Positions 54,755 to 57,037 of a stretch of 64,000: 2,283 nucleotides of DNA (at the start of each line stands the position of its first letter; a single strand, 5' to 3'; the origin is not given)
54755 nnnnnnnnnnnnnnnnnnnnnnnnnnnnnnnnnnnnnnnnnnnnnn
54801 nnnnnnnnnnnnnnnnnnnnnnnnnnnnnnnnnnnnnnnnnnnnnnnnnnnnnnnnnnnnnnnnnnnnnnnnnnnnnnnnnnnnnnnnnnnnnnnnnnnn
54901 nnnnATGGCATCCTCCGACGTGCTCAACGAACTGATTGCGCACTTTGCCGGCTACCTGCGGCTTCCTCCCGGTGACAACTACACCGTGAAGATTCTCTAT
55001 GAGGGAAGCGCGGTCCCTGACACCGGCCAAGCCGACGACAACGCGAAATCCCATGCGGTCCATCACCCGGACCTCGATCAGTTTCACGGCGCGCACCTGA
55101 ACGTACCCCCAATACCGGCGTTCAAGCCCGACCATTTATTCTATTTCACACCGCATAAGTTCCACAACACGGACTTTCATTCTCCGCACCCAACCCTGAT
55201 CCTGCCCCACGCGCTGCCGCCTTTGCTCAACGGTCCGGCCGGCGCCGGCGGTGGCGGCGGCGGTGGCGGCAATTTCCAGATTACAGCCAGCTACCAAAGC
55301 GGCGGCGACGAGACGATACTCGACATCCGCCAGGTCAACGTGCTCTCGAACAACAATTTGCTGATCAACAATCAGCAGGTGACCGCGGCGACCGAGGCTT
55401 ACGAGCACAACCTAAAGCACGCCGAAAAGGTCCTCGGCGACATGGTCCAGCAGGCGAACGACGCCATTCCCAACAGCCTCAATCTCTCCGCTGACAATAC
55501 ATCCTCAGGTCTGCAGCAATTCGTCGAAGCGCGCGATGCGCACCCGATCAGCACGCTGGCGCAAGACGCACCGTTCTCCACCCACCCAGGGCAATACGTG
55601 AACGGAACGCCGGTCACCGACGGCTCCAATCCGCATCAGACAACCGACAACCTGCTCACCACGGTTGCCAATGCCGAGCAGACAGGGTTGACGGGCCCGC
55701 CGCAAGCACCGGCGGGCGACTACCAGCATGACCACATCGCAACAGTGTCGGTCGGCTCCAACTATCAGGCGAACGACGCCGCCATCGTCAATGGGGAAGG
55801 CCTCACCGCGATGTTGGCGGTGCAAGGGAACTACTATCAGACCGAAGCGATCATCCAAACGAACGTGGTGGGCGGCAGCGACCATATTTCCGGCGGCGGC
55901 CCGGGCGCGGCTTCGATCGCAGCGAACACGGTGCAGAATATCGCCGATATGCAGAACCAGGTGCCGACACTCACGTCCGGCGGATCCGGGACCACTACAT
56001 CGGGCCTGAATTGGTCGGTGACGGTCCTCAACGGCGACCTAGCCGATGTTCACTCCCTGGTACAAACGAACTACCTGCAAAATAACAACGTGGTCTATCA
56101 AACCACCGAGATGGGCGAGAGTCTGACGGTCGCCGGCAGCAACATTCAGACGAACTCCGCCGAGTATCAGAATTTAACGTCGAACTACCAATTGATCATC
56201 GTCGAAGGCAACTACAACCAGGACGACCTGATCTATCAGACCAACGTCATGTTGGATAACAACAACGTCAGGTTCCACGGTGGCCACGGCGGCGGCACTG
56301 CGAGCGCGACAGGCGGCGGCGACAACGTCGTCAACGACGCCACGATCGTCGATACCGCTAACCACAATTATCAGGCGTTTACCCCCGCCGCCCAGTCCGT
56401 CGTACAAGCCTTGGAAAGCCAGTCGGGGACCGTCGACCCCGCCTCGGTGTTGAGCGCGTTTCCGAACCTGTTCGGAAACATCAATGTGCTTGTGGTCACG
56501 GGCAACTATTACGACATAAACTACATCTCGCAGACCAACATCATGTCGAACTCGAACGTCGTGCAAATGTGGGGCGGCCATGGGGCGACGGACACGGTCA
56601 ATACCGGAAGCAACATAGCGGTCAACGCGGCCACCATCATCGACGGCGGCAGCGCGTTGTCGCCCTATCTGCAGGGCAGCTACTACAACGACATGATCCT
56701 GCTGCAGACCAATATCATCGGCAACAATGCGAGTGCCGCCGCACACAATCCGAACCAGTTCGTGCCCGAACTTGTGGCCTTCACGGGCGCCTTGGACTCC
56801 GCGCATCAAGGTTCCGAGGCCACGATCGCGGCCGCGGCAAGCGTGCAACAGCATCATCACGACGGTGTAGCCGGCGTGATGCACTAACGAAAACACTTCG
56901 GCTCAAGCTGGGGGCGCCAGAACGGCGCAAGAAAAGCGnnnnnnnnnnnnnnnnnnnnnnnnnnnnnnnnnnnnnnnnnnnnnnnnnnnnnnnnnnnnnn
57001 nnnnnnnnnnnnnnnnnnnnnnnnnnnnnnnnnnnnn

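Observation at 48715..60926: T1SS-centred accessory locus with non-RTX N/Q/G-rich cargo, orphan LapG-like protease and phospho-independent regulators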

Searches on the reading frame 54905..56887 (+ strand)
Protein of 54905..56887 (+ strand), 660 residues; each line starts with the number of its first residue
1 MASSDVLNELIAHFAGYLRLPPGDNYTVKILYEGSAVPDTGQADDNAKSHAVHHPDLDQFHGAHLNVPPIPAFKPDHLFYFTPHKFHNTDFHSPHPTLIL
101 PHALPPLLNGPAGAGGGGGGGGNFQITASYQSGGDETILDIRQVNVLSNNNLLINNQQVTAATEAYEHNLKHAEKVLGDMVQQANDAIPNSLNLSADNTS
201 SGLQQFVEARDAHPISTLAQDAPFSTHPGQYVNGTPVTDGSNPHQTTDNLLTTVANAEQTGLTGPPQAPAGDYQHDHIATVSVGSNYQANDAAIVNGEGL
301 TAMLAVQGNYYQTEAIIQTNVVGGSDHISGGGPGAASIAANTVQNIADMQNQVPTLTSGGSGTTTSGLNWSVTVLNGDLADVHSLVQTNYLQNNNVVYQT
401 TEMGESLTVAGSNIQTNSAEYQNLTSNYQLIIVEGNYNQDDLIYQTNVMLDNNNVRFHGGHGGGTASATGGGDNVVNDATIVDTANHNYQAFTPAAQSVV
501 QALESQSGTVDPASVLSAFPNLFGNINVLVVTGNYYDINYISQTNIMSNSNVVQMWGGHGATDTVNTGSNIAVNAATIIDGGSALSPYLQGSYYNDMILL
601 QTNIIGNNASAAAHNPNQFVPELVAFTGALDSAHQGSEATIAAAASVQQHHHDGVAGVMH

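Call 4: search_protein_families(library=pfam, proteins=[window:54905-56887:+], max_evalue=0.01)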
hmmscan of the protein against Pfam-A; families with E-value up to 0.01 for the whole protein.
window:54905-56887:+ (660 aa): 0 families

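Call 5: search_protein_families(library=ncbifam, proteins=[window:54905-56887:+], max_evalue=0.01)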
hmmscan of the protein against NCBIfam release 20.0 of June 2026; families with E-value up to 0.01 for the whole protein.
window:54905-56887:+ (660 aa): 0 families

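Call 8: find_homologous_proteins(query=window:54905-56887:+)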
Query window:54905-56887:+ (660 aa): 72 proteins with E <= 0.001 among 8000 candidates.
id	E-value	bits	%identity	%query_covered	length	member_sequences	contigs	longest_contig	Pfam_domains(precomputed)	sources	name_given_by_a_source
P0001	0.0e+0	1451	100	100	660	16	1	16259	-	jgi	jgi:hypothetical protein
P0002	0.0e+0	1316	90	100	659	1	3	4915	-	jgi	jgi:hypothetical protein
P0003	0.0e+0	1307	89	100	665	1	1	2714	-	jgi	jgi:hypothetical protein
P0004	0.0e+0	1262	87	100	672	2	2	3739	-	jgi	jgi:hypothetical protein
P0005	0.0e+0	1095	76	100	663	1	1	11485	-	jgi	jgi:hypothetical protein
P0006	0.0e+0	1052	74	100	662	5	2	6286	-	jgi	jgi:hypothetical protein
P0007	6.5e-281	952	69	100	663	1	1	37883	-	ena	-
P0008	3.6e-274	929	67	100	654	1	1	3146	-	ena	-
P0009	6.1e-254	862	63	100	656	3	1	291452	-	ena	-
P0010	2.4e-248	844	61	100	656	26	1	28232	-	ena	-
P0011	2.6e-241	821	76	76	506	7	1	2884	-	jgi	jgi:hypothetical protein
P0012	8.5e-238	809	59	100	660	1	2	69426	-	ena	-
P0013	4.5e-235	800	100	58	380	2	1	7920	-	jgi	jgi:hypothetical protein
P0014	5.1e-233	793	59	100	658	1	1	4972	-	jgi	jgi:hypothetical protein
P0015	1.5e-225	769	58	100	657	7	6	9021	-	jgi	jgi:hypothetical protein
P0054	7.6e-135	469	44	99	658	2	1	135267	-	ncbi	ncbi:MAG: hypothetical protein ACLPKB_26225 [Xanthobacteraceae bacterium]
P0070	5.8e-42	162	30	100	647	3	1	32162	-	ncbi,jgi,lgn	ncbi:MAG TPA: hypothetical protein VGH40_13550 [Roseiarcus sp.]|jgi:hypothetical protein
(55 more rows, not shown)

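Call 9: search_solved_structures(query=window:54905-56887:+, max_evalue=1)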
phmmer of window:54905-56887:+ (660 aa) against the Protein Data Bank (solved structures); distinct sequences matched with E-value up to 1: 2.
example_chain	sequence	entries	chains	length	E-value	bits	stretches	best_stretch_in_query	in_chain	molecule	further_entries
9jsd_A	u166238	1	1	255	0.48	12.1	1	110-163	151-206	Vacuolar-sorting protein SNF7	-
2o2m_A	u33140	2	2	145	0.96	11.1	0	113-143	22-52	Apoptosis regulator Bcl-X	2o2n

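Call 11: find_encoding_contigs(protein=P0009, flank=10000, max_places=2)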
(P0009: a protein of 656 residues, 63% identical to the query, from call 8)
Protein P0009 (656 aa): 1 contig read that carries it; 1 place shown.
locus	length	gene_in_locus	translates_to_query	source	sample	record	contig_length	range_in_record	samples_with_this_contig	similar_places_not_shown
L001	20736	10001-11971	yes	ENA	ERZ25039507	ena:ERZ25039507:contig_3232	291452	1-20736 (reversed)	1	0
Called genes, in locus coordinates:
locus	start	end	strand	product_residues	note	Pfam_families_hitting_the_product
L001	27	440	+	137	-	-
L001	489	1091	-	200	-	PF13442:Cytochrome_CBB3 (weak), PF00034:Cytochrom_C (weak)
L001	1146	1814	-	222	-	PF13442:Cytochrome_CBB3 (faint), PF00034:Cytochrom_C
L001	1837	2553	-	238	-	PF13442:Cytochrome_CBB3 (faint), PF00034:Cytochrom_C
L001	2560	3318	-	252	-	PF13505:OMP_b-brl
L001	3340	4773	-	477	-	-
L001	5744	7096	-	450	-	PF00072:Response_reg, PF00158:Sigma54_activat, PF14532:Sigma54_activ_2, PF25601:AAA_lid_14, PF02954:HTH_8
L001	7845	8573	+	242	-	-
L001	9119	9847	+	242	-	-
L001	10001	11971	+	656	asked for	-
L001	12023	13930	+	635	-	PF00005:ABC_tran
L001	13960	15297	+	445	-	PF25917:BSH_RND (faint), PF25984:BSH_YknX (weak), PF25994:HH_AprE, PF26002:Beta-barrel_AprE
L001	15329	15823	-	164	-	-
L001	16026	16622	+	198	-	-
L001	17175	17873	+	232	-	PF02683:DsbD_TM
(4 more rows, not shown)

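Call 12: find_encoding_contigs(protein=P0054, flank=10000, max_places=2)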
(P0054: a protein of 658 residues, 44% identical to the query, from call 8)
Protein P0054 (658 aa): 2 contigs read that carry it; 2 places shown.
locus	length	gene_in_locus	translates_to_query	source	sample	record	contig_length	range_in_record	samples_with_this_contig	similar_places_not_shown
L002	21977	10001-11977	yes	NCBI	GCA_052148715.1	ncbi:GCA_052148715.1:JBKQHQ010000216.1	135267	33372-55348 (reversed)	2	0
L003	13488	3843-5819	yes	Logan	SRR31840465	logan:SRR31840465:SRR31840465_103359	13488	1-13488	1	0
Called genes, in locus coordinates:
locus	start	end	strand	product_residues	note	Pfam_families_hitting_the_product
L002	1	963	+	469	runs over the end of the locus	PF03601:Cons_hypoth698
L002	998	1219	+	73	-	-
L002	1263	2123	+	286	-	PF27522:YDMC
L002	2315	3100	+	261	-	PF13505:OMP_b-brl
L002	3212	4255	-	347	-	PF00296:Bac_luciferase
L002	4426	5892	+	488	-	PF07690:MFS_1, PF00083:Sugar_tr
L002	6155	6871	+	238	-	PF17036:CBP_BcsS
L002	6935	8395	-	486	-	PF00072:Response_reg, PF00158:Sigma54_activat, PF14532:Sigma54_activ_2 (weak), PF01078:Mg_chelatase (faint), PF07728:AAA_5 (weak), PF25601:AAA_lid_14, PF02954:HTH_8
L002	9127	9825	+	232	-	-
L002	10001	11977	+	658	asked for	-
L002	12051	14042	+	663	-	PF00664:ABC_membrane (weak), PF00005:ABC_tran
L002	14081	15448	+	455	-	PF25919:BSH_CusB (faint), PF00364:Biotin_lipoyl (faint), PF25917:BSH_RND (weak), PF25994:HH_AprE, PF26002:Beta-barrel_AprE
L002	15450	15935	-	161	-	-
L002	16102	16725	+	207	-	-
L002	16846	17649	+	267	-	PF13733:Glyco_transf_7N, PF02709:Glyco_transf_7C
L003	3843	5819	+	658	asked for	-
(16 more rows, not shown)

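Call 13: find_encoding_contigs(protein=P0070, flank=10000, max_places=2)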
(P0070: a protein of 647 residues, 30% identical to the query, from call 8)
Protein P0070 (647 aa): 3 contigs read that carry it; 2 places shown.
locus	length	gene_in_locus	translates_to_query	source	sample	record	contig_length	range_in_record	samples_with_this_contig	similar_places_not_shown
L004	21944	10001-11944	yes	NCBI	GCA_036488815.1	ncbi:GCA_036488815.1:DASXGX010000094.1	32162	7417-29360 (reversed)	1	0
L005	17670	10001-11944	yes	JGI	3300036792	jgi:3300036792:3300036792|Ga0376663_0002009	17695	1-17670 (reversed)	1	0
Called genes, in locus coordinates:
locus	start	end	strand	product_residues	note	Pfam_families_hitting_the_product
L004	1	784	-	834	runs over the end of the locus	PF00999:Na_H_Exchanger, PF00027:cNMP_binding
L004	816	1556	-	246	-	PF01416:PseudoU_synth_1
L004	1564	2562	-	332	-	PF08240:ADH_N, PF00107:ADH_zinc_N, PF13602:ADH_zinc_N_2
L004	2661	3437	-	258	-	PF02311:AraC_binding, PF00165:HTH_AraC (weak), PF12833:HTH_18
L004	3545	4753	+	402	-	PF07690:MFS_1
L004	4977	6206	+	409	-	PF07690:MFS_1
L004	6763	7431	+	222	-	PF00072:Response_reg, PF08281:Sigma70_r4_2, PF00196:GerE, PF04545:Sigma70_r4 (weak)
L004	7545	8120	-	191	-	-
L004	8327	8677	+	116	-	-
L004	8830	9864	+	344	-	-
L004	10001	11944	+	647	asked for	-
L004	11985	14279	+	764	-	PF00005:ABC_tran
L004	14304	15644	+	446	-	PF25919:BSH_CusB (faint), PF25973:BSH_CzcB (faint), PF00364:Biotin_lipoyl (faint), PF25917:BSH_RND (weak), PF25984:BSH_YknX (weak), PF25994:HH_AprE, PF26002:Beta-barrel_AprE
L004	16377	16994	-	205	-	PF13505:OMP_b-brl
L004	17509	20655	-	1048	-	PF21689:TorS_sensor_domain, PF00672:HAMP (weak), PF00990:GGDEF, PF00563:EAL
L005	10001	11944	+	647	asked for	-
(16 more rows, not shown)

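Call 14: find_encoding_contigs(protein=P0001, flank=10000, max_places=3)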
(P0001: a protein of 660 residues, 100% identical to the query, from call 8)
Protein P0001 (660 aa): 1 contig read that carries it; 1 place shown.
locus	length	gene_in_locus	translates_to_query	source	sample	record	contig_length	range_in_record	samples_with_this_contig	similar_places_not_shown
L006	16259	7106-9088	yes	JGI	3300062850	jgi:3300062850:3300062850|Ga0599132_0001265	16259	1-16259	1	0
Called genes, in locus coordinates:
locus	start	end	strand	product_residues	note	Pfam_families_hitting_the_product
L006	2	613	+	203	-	?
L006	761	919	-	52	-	-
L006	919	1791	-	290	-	PF00196:GerE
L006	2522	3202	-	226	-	PF06035:Peptidase_C93, PF01841:Transglut_core (weak)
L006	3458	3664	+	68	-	PF21834:DUF6894 (weak)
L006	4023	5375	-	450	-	PF00072:Response_reg, PF00158:Sigma54_activat, PF14532:Sigma54_activ_2, PF25601:AAA_lid_14, PF02954:HTH_8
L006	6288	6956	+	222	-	-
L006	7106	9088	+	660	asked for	-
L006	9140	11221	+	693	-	-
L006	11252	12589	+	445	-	PF25919:BSH_CusB (faint), PF25994:HH_AprE, PF26002:Beta-barrel_AprE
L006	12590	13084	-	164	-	-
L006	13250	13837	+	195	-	-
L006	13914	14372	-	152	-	-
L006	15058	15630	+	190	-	-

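Call 15: find_encoding_contigs(protein=P0007, flank=10000, max_places=2)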
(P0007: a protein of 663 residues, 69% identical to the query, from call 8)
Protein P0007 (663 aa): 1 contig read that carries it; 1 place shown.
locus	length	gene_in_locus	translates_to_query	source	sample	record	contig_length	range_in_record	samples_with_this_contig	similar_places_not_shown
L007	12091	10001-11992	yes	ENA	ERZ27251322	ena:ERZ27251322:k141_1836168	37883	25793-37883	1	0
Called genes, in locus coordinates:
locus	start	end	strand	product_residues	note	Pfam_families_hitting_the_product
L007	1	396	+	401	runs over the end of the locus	-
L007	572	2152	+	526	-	PF24793:GINT1_N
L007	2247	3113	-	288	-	PF00196:GerE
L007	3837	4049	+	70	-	-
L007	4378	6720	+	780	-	PF12860:PAS_7, PF00990:GGDEF, PF00563:EAL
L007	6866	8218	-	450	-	PF00072:Response_reg, PF00158:Sigma54_activat, PF14532:Sigma54_activ_2, PF07728:AAA_5 (weak), PF25601:AAA_lid_14, PF02954:HTH_8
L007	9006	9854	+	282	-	-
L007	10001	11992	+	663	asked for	-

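Call 29: predict_structure(alignment_id=A1)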
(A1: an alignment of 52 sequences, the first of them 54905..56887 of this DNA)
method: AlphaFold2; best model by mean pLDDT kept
length: 660 residues; sequences in the alignment: 52
mean_pLDDT: 67.4   pTM: 0.69
mean pLDDT of the five models: 67.4, 67.2, 66.6, 65.7, 60.3
residues with pLDDT >= 90: 114; 70-90: 296; 50-70: 62; < 50: 188
segments of 3 or more residues with pLDDT < 50: 1-123, 356-366, 608-660
pLDDT, mean of each block of 10 residues (from residue 1): 26 27 31 24 27 25 28 34 30 25 27 27 67 79 81 67 81 86 85 74 87 75 75 88 90 84 66 73 86 83 88 93 83 70 91 53 51 89 88 85 76 82 81 92 94 81 73 92 85 87 85 81 81 93 93 79 86 93 75 89 69 29 27 23 23 31
secondary structure, 60 per line:
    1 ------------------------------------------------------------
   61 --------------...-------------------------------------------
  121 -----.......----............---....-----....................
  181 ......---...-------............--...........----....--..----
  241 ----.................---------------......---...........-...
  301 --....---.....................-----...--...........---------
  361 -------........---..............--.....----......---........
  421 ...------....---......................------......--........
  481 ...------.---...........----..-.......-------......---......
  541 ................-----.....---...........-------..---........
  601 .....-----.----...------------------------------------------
elements in order: E126-132 E137-148 E152-155 H161-186 H200-211 H214-224 E229-232 H245-261 E277-282 E286-296 E303-306 E310-330 E336-338 E341-351 E368-375 E379-392 E395-399 E404-409 E413-423 E430-433 E437-458 E465-470 E473-483 H494-504 H512-518 E526-531 E535-556 E562-566 E570-580 E593-605

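Call 33: fold_search(model_id=the predicted structure, library=pdb)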
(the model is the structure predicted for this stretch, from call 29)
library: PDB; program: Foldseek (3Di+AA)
matches with E <= 10: 26; with E <= 0.001: 0
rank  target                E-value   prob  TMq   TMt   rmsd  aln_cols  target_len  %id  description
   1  9u4u_A                1.8e-02  0.04  0.04  0.11  24.2       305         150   11  Structure of the functional amyloid FapC from Pseudomonas sp.UK4 (released 2025-08-06)
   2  8c50_A                1.1e-01  0.01  0.05  0.06  34.1       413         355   11  Pontibacter korlensis curli subunit CsgA (released 2023-06-28)
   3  2zu0_A                3.3e-01  0.01  0.05  0.06  29.6       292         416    9  Crystal structure of SufC-SufD complex involved in the iron-sulfur cluster biosynthesis (released 2009-03-10)
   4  5awg_B                5.9e-01  0.01  0.05  0.05  27.8       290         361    9  Crystal structure of Hg-bound SufB-SufC-SufD complex from Escherichia coli (released 2015-11-11)
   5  5awg_E                6.2e-01  0.02  0.06  0.10  28.3       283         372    7  Crystal structure of Hg-bound SufB-SufC-SufD complex from Escherichia coli (released 2015-11-11)
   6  6n2b_A                7.1e-01  0.01  0.04  0.07  29.6       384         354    6  The Crystal Structure of Caldicellulosiruptor kristjanssonii Tapirin C-terminal domain (released 2018-12-19)
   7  1vh4_B                7.7e-01  0.01  0.05  0.07  28.6       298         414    9  Crystal structure of a stabilizer of iron transporter (released 2003-12-30)
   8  5awf_B                1.3e+00  0.01  0.05  0.08  29.0       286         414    8  Crystal structure of SufB-SufC-SufD complex from Escherichia coli (released 2015-11-11)
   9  5hzw_A                1.5e+00  0.01  0.04  0.04  32.3       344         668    8  Crystal structure of the orphan region of human endoglin/CD105 in complex with BMP9 (released 2017-06-07)
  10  9fk5_E                1.8e+00  0.00  0.04  0.06  31.0       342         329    8  Zebrafish Betaglycan Orphan Domain (zfBGo) in complex with TGF-B3 and extracellular domains of TGFBRI and TGFBRII (released 2025-03-12)
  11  6n2b_B                2.0e+00  0.00  0.04  0.06  31.2       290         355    8  The Crystal Structure of Caldicellulosiruptor kristjanssonii Tapirin C-terminal domain (released 2018-12-19)
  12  4qrk                  2.3e+00  0.01  0.05  0.10  29.0       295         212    8  Crystal structure of a putative cell adhesion protein (CLOSPO_03726) from Clostridium sporogenes ATCC 15579 at 1.95 A re (released 2014-07-23)
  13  5awf_A                2.9e+00  0.00  0.04  0.06  30.4       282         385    6  Crystal structure of SufB-SufC-SufD complex from Escherichia coli (released 2015-11-11)
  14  6mzp_A                3.2e+00  0.00  0.04  0.06  34.3       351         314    7  Zebrafish betaglycan orphan domain structure from orthorhombic crystal form (released 2019-08-21)
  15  2zu0_B                3.5e+00  0.01  0.05  0.07  29.3       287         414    9  Crystal structure of SufC-SufD complex involved in the iron-sulfur cluster biosynthesis (released 2009-03-10)
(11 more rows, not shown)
